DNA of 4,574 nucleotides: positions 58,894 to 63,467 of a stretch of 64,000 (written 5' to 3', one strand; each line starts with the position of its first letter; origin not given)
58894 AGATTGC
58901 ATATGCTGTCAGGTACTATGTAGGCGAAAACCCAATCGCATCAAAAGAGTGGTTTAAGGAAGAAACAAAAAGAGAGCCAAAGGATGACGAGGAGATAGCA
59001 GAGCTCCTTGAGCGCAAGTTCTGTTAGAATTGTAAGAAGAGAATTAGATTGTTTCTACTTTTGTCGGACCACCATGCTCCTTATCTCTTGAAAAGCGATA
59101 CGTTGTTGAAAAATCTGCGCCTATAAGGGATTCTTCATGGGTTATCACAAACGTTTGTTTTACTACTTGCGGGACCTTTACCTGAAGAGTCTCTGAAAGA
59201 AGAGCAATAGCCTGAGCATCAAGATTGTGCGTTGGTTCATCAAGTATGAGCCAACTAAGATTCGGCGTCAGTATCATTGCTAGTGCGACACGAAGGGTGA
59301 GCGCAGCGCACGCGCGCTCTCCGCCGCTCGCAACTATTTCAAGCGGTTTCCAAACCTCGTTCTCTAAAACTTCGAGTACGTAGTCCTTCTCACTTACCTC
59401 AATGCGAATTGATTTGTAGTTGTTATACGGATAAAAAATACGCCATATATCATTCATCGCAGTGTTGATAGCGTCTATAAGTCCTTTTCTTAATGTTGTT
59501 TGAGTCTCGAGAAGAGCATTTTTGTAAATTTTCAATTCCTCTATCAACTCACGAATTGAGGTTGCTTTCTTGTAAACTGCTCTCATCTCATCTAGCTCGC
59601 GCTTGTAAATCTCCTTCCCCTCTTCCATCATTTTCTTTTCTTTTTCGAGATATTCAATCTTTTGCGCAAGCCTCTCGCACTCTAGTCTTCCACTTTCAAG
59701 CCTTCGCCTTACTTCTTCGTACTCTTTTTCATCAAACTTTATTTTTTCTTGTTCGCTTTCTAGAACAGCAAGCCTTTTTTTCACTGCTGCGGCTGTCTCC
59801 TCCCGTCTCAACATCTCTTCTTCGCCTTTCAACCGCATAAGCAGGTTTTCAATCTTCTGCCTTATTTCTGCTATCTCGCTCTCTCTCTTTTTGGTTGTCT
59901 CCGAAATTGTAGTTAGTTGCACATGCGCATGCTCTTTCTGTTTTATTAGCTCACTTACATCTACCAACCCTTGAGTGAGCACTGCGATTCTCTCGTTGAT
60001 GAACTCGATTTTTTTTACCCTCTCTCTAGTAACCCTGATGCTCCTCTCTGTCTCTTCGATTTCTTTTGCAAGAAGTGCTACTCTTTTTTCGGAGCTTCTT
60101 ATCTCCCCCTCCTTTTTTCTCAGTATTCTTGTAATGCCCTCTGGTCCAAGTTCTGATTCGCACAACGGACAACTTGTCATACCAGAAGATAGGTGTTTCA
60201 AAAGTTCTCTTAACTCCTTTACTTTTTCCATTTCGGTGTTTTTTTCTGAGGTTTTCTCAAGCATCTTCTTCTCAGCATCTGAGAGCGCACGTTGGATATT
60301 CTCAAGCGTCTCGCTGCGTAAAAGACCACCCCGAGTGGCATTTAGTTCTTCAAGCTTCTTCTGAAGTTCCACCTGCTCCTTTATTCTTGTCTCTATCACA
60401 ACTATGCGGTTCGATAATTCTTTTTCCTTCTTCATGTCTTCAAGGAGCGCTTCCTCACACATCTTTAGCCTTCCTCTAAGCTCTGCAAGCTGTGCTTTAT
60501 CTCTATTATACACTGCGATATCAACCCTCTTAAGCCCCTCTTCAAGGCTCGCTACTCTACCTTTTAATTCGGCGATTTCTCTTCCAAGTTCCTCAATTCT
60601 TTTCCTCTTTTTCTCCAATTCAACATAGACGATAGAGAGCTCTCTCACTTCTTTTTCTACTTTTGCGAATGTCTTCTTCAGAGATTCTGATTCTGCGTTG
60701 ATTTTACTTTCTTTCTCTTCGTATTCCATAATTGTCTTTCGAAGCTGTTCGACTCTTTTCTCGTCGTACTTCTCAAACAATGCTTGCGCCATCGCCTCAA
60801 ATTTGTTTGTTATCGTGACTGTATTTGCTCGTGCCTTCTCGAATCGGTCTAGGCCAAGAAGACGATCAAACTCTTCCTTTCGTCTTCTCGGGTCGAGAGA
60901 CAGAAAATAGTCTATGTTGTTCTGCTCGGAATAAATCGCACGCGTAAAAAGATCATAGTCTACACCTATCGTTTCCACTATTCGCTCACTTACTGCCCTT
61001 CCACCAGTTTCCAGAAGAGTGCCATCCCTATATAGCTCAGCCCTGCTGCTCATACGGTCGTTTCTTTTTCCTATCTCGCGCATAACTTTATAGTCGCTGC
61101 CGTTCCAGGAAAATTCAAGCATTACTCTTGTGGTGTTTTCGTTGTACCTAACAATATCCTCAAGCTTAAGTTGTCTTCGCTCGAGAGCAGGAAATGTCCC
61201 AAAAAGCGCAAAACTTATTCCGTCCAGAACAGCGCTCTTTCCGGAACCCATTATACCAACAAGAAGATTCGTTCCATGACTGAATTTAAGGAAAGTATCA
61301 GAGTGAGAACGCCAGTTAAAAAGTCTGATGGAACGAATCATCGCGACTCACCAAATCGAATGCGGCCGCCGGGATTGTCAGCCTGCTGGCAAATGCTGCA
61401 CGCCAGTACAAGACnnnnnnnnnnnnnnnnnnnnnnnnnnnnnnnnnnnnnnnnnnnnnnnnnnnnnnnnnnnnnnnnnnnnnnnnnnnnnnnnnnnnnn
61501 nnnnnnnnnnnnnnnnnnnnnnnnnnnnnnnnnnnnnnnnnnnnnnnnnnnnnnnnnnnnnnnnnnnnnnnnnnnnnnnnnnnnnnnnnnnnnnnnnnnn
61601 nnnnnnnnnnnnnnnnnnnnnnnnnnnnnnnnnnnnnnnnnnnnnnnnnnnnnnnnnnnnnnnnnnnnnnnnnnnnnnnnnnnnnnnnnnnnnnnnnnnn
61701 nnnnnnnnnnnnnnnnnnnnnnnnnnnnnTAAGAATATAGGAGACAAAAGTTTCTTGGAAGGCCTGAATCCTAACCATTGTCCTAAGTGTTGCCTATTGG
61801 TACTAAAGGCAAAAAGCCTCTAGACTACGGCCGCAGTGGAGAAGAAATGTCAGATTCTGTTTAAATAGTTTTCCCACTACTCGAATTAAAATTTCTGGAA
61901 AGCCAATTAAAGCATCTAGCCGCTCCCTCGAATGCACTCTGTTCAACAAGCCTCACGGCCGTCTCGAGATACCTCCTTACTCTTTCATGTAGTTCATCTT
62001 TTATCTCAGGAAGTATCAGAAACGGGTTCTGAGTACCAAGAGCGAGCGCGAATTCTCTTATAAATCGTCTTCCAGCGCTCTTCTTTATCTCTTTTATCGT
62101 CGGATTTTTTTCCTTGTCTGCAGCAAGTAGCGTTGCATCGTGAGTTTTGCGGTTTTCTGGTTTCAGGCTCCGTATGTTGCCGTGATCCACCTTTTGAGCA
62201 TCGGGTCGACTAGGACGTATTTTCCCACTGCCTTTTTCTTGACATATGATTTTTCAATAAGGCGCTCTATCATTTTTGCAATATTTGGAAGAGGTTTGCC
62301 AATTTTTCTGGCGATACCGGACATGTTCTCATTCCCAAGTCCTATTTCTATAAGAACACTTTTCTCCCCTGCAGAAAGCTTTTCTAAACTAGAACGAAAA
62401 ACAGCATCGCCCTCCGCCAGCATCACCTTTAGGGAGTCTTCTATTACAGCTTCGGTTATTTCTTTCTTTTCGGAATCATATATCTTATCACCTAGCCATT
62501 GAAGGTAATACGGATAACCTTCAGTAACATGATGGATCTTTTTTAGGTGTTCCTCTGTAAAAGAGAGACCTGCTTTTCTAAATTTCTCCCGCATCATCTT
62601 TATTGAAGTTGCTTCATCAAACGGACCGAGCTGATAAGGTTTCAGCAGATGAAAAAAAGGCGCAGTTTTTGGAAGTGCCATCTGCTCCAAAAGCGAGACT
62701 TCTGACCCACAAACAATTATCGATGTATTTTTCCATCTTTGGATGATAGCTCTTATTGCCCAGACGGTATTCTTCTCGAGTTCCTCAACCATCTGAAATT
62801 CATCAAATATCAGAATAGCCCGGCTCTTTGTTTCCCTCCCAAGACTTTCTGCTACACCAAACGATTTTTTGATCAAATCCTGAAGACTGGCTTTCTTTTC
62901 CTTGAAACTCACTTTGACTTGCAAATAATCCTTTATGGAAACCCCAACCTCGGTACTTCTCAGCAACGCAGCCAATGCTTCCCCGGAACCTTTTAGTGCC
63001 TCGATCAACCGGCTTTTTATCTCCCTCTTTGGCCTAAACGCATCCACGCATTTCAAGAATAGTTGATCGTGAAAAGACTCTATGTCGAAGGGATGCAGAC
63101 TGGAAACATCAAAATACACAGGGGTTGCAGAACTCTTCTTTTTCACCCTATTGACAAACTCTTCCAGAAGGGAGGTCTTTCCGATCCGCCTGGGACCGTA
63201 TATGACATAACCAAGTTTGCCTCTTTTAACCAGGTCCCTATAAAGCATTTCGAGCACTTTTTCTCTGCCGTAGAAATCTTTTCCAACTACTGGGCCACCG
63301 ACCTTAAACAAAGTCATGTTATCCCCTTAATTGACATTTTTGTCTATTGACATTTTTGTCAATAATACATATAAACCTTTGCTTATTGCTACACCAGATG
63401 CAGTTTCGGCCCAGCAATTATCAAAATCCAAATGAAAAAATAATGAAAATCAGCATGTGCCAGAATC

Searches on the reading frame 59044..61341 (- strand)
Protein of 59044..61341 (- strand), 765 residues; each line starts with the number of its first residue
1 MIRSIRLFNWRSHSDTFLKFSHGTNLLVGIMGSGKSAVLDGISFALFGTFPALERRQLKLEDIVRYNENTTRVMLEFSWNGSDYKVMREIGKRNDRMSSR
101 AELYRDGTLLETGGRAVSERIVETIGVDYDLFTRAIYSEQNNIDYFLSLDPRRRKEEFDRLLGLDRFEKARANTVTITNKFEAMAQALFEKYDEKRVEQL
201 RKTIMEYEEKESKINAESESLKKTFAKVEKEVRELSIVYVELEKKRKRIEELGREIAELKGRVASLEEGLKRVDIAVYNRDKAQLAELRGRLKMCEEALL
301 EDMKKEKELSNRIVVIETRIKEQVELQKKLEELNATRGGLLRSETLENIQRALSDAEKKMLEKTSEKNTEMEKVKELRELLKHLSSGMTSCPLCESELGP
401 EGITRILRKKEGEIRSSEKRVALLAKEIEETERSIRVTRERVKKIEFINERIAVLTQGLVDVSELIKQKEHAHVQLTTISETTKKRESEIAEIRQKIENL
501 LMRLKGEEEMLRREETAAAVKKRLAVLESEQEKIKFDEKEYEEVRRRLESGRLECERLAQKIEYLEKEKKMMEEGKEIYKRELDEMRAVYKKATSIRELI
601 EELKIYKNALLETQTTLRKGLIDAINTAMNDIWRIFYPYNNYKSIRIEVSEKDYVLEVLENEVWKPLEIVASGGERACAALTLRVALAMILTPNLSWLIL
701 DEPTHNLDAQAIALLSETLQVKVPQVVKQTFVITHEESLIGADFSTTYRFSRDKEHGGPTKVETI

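Call 64: search_protein_families(library=pfam, proteins=[window:59044-61341:-], max_evalue=0.001)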
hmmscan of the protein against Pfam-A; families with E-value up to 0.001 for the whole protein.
window:59044-61341:- (765 aa): 5 families
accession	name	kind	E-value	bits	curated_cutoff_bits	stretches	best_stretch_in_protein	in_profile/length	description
PF13476.12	AAA_23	-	5e-19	70.2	27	1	4-231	1-199/201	AAA domain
PF02463.25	SMC_N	-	7.7e-12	45.5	40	1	1-75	1-81/220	RecF/RecN/SMC N terminal domain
PF13175.12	AAA_15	-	6.8e-10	39.5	32.1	1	1-368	1-287/374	AAA ATPase domain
PF13555.12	AAA_29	-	1.8e-07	31.2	27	1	3-48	2-48/61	P-loop containing region of AAA domain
PF13304.12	AAA_21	-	5.6e-05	23.8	27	0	682-722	242-284/304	AAA domain, putative AbiEii toxin, Type IV TA system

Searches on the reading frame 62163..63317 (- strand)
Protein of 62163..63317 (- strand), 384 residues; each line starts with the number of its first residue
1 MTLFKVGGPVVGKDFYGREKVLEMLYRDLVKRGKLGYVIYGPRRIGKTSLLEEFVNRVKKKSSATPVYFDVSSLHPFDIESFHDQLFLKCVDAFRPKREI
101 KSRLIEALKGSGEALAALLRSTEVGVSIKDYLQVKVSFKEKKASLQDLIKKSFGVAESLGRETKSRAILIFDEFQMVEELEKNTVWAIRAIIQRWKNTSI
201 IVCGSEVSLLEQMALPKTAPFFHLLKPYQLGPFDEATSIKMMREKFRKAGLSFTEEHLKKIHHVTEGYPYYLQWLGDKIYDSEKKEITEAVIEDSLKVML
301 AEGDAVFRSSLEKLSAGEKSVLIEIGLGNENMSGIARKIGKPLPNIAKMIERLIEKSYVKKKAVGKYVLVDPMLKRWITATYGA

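Call 64: search_protein_families(library=pfam, proteins=[window:62163-63317:-], max_evalue=0.001)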
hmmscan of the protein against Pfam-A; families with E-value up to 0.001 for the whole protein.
window:62163-63317:- (384 aa): 5 families
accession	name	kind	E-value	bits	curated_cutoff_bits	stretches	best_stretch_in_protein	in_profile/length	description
PF01637.24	ATPase_2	-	4.5e-21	76.1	33.2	1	15-273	1-223/225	ATPase domain predominantly from Archaea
PF13173.12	AAA_14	-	5e-11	43.2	27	1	37-90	5-57/129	AAA domain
PF13191.12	AAA_16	-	3.7e-07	31.2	32.6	1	15-177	2-144/167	AAA ATPase domain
PF13401.12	AAA_22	-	1.5e-05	25.8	27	1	33-212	4-129/130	AAA domain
PF14516.12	AAA_35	-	9.6e-05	21.8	27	0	18-73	16-69/331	AAA-like domain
